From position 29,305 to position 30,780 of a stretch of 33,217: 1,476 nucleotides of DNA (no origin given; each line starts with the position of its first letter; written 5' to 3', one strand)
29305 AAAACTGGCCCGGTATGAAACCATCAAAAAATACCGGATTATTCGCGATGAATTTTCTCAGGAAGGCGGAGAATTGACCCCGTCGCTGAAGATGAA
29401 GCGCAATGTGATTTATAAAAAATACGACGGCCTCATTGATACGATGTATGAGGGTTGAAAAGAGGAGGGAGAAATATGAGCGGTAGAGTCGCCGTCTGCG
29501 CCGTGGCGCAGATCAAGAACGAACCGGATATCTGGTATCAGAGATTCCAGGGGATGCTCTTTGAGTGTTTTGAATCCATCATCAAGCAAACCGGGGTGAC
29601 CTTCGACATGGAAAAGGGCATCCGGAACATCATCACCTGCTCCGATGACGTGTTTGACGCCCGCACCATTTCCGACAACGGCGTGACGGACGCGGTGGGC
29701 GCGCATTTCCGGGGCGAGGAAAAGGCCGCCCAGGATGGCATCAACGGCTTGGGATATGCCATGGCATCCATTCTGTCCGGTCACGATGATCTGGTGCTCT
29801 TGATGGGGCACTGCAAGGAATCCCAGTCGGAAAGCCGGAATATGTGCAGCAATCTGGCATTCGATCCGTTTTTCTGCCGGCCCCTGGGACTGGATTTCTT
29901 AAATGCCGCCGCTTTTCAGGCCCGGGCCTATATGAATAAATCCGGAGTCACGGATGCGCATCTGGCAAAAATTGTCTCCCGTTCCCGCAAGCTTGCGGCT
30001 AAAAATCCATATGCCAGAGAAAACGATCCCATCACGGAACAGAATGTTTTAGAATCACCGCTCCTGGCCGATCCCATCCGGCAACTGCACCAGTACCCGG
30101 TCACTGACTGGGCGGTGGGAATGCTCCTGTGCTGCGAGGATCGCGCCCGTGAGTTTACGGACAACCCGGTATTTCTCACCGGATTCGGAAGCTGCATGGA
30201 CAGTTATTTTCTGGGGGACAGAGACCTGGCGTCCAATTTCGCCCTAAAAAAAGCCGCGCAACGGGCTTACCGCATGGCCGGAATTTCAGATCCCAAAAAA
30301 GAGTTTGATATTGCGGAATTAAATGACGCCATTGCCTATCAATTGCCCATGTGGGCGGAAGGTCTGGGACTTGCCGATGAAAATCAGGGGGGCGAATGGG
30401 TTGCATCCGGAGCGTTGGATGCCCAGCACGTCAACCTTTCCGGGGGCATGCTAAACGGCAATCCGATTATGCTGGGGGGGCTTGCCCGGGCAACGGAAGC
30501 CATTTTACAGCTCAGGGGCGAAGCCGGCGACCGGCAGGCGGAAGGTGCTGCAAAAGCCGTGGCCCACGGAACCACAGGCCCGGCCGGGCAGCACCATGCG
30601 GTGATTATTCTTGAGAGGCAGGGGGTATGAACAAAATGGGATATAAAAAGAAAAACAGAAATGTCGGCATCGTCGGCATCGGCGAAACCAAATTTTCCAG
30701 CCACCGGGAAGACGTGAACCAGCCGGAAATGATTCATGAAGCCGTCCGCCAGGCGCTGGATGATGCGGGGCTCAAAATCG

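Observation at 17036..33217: Locus-level hypothesis: a C-C lyase pathway like steroid side-chain cleavage, for a bulky lipid-CoA, in an anaerobe-like genome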

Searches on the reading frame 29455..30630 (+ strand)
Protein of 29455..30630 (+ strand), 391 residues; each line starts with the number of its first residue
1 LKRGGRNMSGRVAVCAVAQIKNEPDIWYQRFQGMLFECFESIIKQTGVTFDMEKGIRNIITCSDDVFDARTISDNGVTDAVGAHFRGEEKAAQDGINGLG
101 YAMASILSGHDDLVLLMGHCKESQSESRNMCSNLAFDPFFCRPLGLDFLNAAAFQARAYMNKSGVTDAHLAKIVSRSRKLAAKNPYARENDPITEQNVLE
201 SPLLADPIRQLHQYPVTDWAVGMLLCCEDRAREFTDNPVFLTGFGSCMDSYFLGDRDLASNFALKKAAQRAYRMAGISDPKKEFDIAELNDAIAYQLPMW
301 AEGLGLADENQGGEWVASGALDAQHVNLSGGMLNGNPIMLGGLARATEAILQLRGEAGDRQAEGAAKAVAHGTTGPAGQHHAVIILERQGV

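Call 5: search_protein_families(library=pfam, proteins=[window:29455-30630:+])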
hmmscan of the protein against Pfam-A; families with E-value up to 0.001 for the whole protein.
window:29455-30630:+ (391 aa): 1 family
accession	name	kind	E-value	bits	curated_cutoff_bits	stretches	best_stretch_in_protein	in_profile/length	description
PF22691.2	Thiolase_C_1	-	1.8e-25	89.8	28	1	255-387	12-143/144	Thiolase C-terminal domain-like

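Call 8: search_protein_families(library=ncbifam, proteins=[window:29455-30630:+], max_evalue=0.00001)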
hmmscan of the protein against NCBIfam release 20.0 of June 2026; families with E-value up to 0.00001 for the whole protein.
window:29455-30630:+ (391 aa): 17 families
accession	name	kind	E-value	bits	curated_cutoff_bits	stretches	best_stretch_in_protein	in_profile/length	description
NF004722.0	PRK06066.1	equivalog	1.8e-61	208.2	516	1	10-387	4-384/385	thiolase domain-containing protein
NF006180.0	PRK08313.1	subfamily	3.4e-52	177.6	514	1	11-387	5-383/389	thiolase domain-containing protein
NF005924.0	PRK07937.1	subfamily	1.2e-47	163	419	1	11-388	4-351/353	lipid-transfer protein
NF004720.0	PRK06064.1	subfamily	1.5e-46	158.9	420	1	89-388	82-387/389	thiolase domain-containing protein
NF004721.0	PRK06065.1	equivalog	1.2e-42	146.2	455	1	58-386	55-391/393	thiolase domain-containing protein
NF053570.1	AcCoTHIOL_METTL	equivalog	9.6e-38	130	600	1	89-387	82-382/385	acetyl-CoA acetyltransferase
NF004811.0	PRK06158.1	subfamily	4.3e-35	121.4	421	1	98-385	91-378/384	acetyl-CoA acetyltransferase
NF004982.0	PRK06365.1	equivalog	8.3e-32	110.8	695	2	12-257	18-266/430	thiolase domain-containing protein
NF006010.0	PRK08142.1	subfamily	5.6e-31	107.7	462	1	95-388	85-387/388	thiolase domain-containing protein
NF006102.0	PRK08256.1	subfamily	4.7e-29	101.6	436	1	155-372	154-378/394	lipid-transfer protein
NF009228.0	PRK12578.1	subfamily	6.5e-29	100.7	485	1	144-388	139-387/387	thiolase domain-containing protein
NF004810.0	PRK06157.1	equivalog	1.1e-28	100.5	403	1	94-388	90-397/400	acetyl-CoA acetyltransferase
NF005892.0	PRK07855.1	subfamily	5.1e-24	84.8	469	1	132-377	131-382/390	lipid-transfer protein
NF004715.0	PRK06059.1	equivalog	2.5e-23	82.7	424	2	89-234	82-229/399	lipid-transfer protein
NF005704.0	PRK07516.1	subfamily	3.9e-21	75.5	412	1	89-379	82-379/389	thiolase domain-containing protein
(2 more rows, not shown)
